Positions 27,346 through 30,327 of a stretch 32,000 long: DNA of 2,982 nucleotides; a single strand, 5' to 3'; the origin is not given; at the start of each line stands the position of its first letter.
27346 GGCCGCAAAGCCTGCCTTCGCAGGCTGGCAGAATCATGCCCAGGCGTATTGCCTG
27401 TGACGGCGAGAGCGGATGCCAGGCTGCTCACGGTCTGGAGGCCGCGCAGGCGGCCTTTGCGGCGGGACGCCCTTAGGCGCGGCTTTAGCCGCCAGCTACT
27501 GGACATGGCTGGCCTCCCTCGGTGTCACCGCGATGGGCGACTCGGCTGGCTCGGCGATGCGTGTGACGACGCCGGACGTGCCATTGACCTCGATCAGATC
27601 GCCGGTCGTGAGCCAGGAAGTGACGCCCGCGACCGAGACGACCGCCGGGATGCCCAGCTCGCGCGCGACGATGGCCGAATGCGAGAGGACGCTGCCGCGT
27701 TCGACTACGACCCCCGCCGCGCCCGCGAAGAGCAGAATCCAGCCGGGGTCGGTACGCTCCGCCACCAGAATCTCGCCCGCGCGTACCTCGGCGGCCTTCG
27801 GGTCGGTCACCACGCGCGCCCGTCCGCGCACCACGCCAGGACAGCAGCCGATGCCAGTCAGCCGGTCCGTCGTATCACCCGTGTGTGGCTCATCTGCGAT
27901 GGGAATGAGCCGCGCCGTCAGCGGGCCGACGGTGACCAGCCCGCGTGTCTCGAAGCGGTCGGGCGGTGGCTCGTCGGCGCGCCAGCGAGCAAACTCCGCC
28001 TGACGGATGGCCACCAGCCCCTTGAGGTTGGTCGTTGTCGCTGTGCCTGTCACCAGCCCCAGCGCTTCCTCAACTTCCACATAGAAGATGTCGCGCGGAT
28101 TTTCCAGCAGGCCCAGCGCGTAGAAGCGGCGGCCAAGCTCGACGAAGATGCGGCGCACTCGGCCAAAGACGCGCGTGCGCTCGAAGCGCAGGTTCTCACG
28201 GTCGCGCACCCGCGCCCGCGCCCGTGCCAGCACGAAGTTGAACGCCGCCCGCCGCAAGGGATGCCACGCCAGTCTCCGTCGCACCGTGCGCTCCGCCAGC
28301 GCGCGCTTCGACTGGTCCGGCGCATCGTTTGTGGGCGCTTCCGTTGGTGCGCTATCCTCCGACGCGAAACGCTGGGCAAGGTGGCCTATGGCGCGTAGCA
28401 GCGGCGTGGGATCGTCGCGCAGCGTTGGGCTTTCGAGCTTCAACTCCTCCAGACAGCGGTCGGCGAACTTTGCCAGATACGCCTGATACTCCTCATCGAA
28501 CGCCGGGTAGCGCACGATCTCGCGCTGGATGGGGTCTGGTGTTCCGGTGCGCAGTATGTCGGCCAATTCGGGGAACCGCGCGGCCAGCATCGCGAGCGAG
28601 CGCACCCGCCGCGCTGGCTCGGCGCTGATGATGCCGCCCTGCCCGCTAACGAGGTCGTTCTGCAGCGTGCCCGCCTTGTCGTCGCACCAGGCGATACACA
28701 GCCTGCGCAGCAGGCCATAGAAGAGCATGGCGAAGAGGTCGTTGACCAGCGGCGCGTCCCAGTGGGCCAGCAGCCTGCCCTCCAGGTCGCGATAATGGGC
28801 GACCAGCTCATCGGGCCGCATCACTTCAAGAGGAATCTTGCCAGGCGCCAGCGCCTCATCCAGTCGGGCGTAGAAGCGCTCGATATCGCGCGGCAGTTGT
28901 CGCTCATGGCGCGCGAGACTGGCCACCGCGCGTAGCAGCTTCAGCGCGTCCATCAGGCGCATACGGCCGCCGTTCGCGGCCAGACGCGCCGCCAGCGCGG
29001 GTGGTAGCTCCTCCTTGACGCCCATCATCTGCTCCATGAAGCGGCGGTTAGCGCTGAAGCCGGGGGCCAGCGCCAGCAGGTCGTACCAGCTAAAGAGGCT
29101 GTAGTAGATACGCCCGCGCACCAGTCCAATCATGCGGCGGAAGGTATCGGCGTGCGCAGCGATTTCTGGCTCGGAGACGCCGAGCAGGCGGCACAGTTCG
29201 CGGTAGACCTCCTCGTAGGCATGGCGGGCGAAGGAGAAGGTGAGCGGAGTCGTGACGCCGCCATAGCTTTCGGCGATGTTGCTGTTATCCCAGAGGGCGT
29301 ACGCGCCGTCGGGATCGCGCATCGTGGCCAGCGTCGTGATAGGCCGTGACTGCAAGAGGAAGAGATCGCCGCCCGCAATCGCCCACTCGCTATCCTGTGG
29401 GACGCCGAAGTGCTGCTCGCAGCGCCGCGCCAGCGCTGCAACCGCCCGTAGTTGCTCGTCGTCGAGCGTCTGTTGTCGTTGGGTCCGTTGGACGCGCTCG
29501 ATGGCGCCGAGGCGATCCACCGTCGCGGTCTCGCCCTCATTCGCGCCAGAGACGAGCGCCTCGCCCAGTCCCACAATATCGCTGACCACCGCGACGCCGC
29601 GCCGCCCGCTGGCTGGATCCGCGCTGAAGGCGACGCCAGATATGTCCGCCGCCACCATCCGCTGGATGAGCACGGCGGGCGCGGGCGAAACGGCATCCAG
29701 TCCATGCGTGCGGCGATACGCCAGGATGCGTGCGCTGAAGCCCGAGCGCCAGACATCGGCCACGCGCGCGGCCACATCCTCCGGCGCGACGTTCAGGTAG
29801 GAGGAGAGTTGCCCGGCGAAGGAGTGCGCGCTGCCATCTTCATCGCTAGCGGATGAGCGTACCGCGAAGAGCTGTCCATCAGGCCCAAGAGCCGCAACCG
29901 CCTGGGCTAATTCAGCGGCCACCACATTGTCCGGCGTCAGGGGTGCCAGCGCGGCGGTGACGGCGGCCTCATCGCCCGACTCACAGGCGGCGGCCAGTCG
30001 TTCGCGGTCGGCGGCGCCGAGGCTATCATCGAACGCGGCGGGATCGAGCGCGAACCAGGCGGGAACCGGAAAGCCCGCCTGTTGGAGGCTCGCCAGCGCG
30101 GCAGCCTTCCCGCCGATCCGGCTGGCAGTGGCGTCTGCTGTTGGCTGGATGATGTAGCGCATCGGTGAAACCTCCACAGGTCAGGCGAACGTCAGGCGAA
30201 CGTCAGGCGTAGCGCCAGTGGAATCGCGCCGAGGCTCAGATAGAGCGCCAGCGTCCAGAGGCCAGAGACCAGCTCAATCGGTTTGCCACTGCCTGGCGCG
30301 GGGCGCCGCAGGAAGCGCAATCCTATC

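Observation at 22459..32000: Seven-gene translationally coupled operon (HMGR-like, UbiA PT, RPH-type dikinase, BtaA-like DUF3419, polyprenol-kinase-like, GNAT, acyl-adenylate ligase): candidate undescribed lipid/isoprenoid pathway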

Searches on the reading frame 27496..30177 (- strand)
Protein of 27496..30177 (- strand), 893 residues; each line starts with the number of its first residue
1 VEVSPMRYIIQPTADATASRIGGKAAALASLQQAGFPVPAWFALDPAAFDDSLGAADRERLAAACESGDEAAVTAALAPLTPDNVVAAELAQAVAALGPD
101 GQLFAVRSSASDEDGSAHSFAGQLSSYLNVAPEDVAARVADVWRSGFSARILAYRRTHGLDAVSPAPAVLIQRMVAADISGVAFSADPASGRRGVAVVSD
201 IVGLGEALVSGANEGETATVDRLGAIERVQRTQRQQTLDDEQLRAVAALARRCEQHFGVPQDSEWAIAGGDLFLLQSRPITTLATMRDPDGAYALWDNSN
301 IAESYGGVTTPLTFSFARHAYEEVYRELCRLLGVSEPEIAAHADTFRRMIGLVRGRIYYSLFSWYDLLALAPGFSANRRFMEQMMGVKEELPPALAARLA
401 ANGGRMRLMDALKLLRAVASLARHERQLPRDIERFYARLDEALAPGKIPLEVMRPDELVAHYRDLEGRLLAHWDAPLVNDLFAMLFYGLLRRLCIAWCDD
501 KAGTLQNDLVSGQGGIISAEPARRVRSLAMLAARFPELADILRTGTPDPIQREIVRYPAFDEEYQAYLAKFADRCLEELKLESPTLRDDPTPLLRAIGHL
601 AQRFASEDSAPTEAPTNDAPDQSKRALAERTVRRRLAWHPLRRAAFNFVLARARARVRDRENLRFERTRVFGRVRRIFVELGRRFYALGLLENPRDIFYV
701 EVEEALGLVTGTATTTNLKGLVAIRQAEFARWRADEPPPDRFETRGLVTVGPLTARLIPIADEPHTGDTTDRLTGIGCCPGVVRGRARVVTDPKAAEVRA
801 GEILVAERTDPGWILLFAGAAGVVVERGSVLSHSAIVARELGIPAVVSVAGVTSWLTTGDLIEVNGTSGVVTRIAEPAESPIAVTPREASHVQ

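Call 7: search_protein_families(library=pfam, proteins=[window:27496-30177:-], max_evalue=0.01)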
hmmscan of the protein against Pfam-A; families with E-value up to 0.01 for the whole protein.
window:27496-30177:- (893 aa): 2 families
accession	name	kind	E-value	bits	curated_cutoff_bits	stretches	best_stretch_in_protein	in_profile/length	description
PF01326.24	PPDK_N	-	1.5e-50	172.8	27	2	20-221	3-223/328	Pyruvate phosphate dikinase, AMP/ATP-binding domain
PF00391.29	PEP-utilizers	-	1.6e-22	79.3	23.1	1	800-869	3-72/72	PEP-utilising enzyme, mobile domain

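Call 8: search_protein_families(library=ncbifam, proteins=[window:27496-30177:-], max_evalue=0.01)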
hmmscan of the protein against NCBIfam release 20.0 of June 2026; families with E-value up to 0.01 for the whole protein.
window:27496-30177:- (893 aa): 27 families (the best 25 are shown)
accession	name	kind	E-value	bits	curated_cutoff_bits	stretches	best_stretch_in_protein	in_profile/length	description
NF004881.0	PRK06241.2-2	equivalog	1.7e-222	741.4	883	2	233-874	263-890/898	phosphoenolpyruvate synthase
NF004883.0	PRK06241.2-4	equivalog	2.7e-177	591.7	1063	2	231-876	278-915/928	phosphoenolpyruvate synthase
NF004882.0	PRK06241.2-3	equivalog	4e-134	448.6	850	1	15-878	6-823/827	phosphoenolpyruvate synthase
NF052632.1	undecylprod_RedH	equivalog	1.1e-105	354.5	1350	2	228-872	240-876/880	undecylprodigiosin ligase RedH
NF004878.0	PRK06241.1-3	subfamily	4.5e-94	316.2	945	3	481-872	510-887/891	phosphoenolpyruvate synthase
NF052631.1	prodigiosin_PigC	equivalog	6.3e-90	302.3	1300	2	230-872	247-880/883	prodigiosin ligase PigC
NF004877.0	PRK06241.1-2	subfamily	2.3e-82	277.6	866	3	560-872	570-866/869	phosphoenolpyruvate synthase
NF041857.1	RIF_Ptrans_rph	equivalog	2.1e-80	271.2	999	3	562-871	568-861/864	rifamycin-inactivating phosphotransferase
NF004880.0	PRK06241.2-1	equivalog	9.4e-73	245.5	972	2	16-292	13-293/837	phosphoenolpyruvate synthase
NF005057.0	PRK06464.1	equivalog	6.1e-65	219.7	598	3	19-222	19-242/798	phosphoenolpyruvate synthase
TIGR01418.1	PEP_synth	equivalog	5.4e-64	216.8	739.75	3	19-221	14-235/784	pyruvate, water dikinase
NF004879.0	PRK06241.1-4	equivalog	2.9e-63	214.3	976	3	532-871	539-865/868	phosphoenolpyruvate synthase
NF000283.1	RPH_KJ151292.1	equivalog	4.5e-58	197.2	1700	2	15-289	14-322/865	rifamycin-inactivating phosphotransferase Rph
NF004520.0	PRK05865.1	equivalog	1.9e-30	105.5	1509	1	647-884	628-847/854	sugar epimerase family protein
NF006153.0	PRK08296.1-5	subfamily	9.5e-26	90.3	578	1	667-874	384-606/608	hypothetical protein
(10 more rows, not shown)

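Call 14: find_homologous_proteins(query=window:27496-30177:-, max_evalue=1e-20)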
Query window:27496-30177:- (893 aa): 5332 proteins with E <= 1e-20 among 8000 candidates; the best 120 are listed.
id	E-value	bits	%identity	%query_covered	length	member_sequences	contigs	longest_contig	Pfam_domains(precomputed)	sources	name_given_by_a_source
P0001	0.0e+0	1959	100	99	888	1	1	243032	PF00391.30,PF01326.25,PF27448.1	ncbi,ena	-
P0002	0.0e+0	1702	88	99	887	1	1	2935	PF00391.30,PF01326.25,PF27448.1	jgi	jgi:pyruvate,water dikinase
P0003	0.0e+0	1698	88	99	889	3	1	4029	PF00391.30,PF01326.25,PF27448.1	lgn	-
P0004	0.0e+0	1697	88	99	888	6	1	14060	PF00391.30,PF01326.25,PF27448.1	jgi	jgi:phosphohistidine swiveling domain-containing protein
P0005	0.0e+0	1697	87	99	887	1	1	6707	PF00391.30,PF01326.25,PF27448.1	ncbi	-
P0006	0.0e+0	1693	88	99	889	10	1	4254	PF00391.30,PF01326.25,PF27448.1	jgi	-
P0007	0.0e+0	1680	87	99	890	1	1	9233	PF00391.30,PF01326.25,PF27448.1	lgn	-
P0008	0.0e+0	1679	86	99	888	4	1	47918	PF00391.30,PF01326.25,PF27448.1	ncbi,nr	ncbi:MAG TPA: PEP/pyruvate-binding domain-containing protein [Ktedonobacterales bacterium]|nr:PEP/py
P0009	0.0e+0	1678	87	99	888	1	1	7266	PF00391.30,PF01326.25,PF27448.1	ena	-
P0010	0.0e+0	1677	86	99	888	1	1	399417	PF00391.30,PF01326.25,PF27448.1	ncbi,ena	-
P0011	0.0e+0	1668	87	99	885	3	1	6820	PF00391.30,PF01326.25,PF27448.1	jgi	jgi:pyruvate,water dikinase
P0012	0.0e+0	1668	87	99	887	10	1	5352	PF00391.30,PF01326.25,PF27448.1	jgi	-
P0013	0.0e+0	1667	87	99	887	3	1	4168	PF00391.30,PF01326.25,PF27448.1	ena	-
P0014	0.0e+0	1603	83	99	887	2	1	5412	PF00391.30,PF01326.25,PF27448.1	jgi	jgi:pyruvate,water dikinase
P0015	0.0e+0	1599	82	99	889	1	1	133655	PF00391.30,PF01326.25,PF27448.1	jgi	jgi:pyruvate,water dikinase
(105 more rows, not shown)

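Call 15: find_encoding_contigs(protein=P0001, flank=10000, max_places=3)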
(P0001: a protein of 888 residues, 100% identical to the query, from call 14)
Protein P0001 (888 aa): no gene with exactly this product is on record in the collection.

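Call 16: find_encoding_contigs(protein=P0010, flank=10000, max_places=3)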
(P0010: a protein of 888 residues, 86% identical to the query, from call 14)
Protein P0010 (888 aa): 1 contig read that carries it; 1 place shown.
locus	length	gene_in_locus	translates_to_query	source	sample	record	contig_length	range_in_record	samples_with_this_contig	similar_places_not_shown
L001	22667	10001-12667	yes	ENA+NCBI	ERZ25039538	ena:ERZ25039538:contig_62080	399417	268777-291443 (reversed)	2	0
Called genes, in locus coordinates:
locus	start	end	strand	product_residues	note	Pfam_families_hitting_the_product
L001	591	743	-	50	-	-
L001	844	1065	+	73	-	-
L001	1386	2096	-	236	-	PF00180:Iso_dh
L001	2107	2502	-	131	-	PF00180:Iso_dh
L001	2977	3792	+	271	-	PF05343:Peptidase_M42, PF01546:Peptidase_M20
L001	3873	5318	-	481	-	PF01565:FAD_binding_4, PF08031:BBE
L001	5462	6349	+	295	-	PF04542:Sigma70_r2, PF08281:Sigma70_r4_2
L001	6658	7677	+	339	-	PF02129:Peptidase_S15 (weak), PF00561:Abhydrolase_1, PF12146:Hydrolase_4 (weak)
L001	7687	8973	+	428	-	PF00368:HMG-CoA_red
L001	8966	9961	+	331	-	PF01040:UbiA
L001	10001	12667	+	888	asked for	PF01326:PPDK_N, PF27448:Rph_4th, PF00391:PEP-utilizers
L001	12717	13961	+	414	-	PF11899:DUF3419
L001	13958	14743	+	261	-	-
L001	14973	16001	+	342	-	PF00583:Acetyltransf_1 (weak)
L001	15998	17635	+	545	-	PF00501:AMP-binding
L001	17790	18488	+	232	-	PF08713:DNA_alkylation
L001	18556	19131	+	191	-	PF06271:RDD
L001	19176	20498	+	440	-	PF00149:Metallophos (weak)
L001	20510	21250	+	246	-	PF02308:MgtC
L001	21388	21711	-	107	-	-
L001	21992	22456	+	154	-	PF06902:Fer4_19, PF09360:zf-CDGSH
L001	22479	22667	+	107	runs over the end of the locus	PF14542:Acetyltransf_CG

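Call 17: find_encoding_contigs(protein=P0015, flank=10000, max_places=3)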
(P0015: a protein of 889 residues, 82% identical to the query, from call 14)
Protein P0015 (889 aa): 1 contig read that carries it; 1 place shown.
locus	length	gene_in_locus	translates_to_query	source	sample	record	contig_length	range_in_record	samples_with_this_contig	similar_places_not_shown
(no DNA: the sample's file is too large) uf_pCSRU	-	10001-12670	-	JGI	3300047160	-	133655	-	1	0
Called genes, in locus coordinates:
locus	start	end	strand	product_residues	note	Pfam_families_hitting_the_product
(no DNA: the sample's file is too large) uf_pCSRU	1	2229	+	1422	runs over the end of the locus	PF01627:Hpt, PF02895:H-kinase_dim (weak), PF02518:HATPase_c, PF01584:CheW, PF00072:Response_reg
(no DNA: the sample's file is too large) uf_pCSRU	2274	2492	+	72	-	-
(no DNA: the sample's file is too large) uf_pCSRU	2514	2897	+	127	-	-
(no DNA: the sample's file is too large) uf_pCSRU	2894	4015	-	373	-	PF00180:Iso_dh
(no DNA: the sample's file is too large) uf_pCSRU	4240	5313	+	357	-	PF04389:Peptidase_M28 (faint), PF05343:Peptidase_M42, PF01546:Peptidase_M20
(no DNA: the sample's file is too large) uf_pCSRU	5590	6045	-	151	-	PF00903:Glyoxalase, PF12681:Glyoxalase_2, PF18029:Glyoxalase_6 (weak)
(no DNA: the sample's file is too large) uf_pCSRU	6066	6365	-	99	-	-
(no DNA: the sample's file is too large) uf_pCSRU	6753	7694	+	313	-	PF02129:Peptidase_S15 (weak), PF12146:Hydrolase_4 (weak), PF00561:Abhydrolase_1 (weak)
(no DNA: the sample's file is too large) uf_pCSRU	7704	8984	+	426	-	PF00368:HMG-CoA_red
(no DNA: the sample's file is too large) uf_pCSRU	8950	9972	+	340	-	PF01040:UbiA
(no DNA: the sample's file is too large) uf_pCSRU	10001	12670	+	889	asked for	PF01326:PPDK_N, PF27448:Rph_4th, PF00391:PEP-utilizers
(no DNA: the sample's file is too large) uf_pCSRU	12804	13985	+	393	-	PF11899:DUF3419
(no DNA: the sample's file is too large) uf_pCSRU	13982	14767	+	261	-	-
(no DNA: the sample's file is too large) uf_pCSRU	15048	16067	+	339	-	PF00583:Acetyltransf_1, PF13508:Acetyltransf_7 (weak)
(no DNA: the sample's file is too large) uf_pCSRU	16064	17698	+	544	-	PF00501:AMP-binding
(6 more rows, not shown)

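Call 20: find_related_loci(query=A1, collection=genome_contigs, flank=10000)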
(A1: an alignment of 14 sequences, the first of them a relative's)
Query A1 (888 aa) in genome_contigs; peptide patterns used: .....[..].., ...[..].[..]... (x = any residue, [..] = any of these).
599 stretches matched a pattern (row limit reached: there are more); 578 encode a relative of the query (tblastn E <= 1e-3); the best 80 are kept; 80 distinct loci.
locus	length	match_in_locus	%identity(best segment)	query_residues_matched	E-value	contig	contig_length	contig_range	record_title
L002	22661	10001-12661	86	1-888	0e+0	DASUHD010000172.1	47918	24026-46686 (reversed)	MAG TPA_asm: Ktedonobacterales bacterium isolate SMAG_U1423 k141_851165, whole genome shotgun sequence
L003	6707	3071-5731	87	1-888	0e+0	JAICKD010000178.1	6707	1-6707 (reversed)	MAG: Ktedonobacterales bacterium isolate GZL_HY_2_bin.35 k141_776761_length_6707_cov_104.0000, whole genome shotgun sequ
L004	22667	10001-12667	88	1-888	0e+0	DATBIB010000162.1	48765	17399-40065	MAG TPA_asm: Ktedonobacterales bacterium isolate SMAG_U3883 k141_3330905, whole genome shotgun sequence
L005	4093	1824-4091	87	1-756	0e+0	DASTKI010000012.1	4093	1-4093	MAG TPA_asm: Ktedonobacterales bacterium isolate SMAG_U2012 k141_1172382, whole genome shotgun sequence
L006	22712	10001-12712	56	3-886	0e+0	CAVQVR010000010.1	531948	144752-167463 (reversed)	MAG: uncultured Chloroflexia bacterium isolate MFD10064.bin.2.18 genome assembly, contig: contig_22810, whole genome sho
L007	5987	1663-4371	55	10-877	0e+0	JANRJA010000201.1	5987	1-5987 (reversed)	MAG: Oculatellaceae cyanobacterium bins.114 k141_4036763, whole genome shotgun sequence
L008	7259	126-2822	56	1-886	0e+0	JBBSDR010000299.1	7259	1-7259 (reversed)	MAG: Gemmatales bacterium isolate LS1_sbin.2 LS1_sbin.2_K_731498_L_7259_cov_8.0000, whole genome shotgun sequence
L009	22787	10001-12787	60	1-888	0e+0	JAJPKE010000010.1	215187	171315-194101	MAG: Chloroflexota bacterium isolate Centralia_MAG_65 k107_11812672, whole genome shotgun sequence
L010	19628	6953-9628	54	1-870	0e+0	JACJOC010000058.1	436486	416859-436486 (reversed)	Cyanobacteria bacterium FACHB-471 contig58, whole genome shotgun sequence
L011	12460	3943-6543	53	1-879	0e+0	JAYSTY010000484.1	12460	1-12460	MAG: Blastocatellia bacterium isolate GFS_12554 GFS_12554_483, whole genome shotgun sequence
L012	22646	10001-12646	56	1-871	0e+0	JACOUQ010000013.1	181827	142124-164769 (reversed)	MAG: Geobacter sp. isolate NC_groundwater_76_Ag_B-0.1um_57_74 GD18-4_B1_scaffold_536043, whole genome shotgun sequence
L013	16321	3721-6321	53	1-879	0e+0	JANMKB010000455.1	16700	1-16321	MAG: Blastocatellia bacterium isolate OTE_64_metabat_263 OTE_64_k141_3358052, whole genome shotgun sequence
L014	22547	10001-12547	56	1-869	0e+0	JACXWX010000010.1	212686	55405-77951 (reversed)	Phormidium tenue FACHB-886 contig10, whole genome shotgun sequence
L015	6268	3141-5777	53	1-874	0e+0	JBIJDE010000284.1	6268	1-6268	MAG: Armatimonadota bacterium isolate ME2006-08-22D15_3300044611_group2_bin191 Rohwer_bin399_scaffold_21553_c1, whole ge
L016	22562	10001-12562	57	9-878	0e+0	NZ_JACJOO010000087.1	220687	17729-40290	Leptolyngbya sp. FACHB-8 contig87, whole genome shotgun sequence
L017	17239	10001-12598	55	10-869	0e+0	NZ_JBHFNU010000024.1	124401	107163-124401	Aerosakkonema sp. BLCC-F183 bin1.fa-24, whole genome shotgun sequence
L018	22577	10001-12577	53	1-876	0e+0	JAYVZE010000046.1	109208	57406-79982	MAG: Blastocatellia bacterium isolate GL88_UP_metabat_53 GL88_UP_metabat_53_45, whole genome shotgun sequence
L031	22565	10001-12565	53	1-870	0e+0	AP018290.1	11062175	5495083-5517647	Calothrix sp. NIES-4105 DNA, nearly complete genome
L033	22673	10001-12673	52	1-878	0e+0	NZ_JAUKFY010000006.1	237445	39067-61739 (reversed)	Brevibacillus laterosporus strain MSSRFCCT15 T15_R1_and_R2_contig_6, whole genome shotgun sequence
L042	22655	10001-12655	54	1-870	0e+0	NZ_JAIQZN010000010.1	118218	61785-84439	Argonema antarcticum A004/B2 NODE_33_length_118218_cov_13.811590, whole genome shotgun sequence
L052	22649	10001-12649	53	1-871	0e+0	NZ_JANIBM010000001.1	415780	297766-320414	Methylomonas aurea strain SURF-1 SURF1.00001, whole genome shotgun sequence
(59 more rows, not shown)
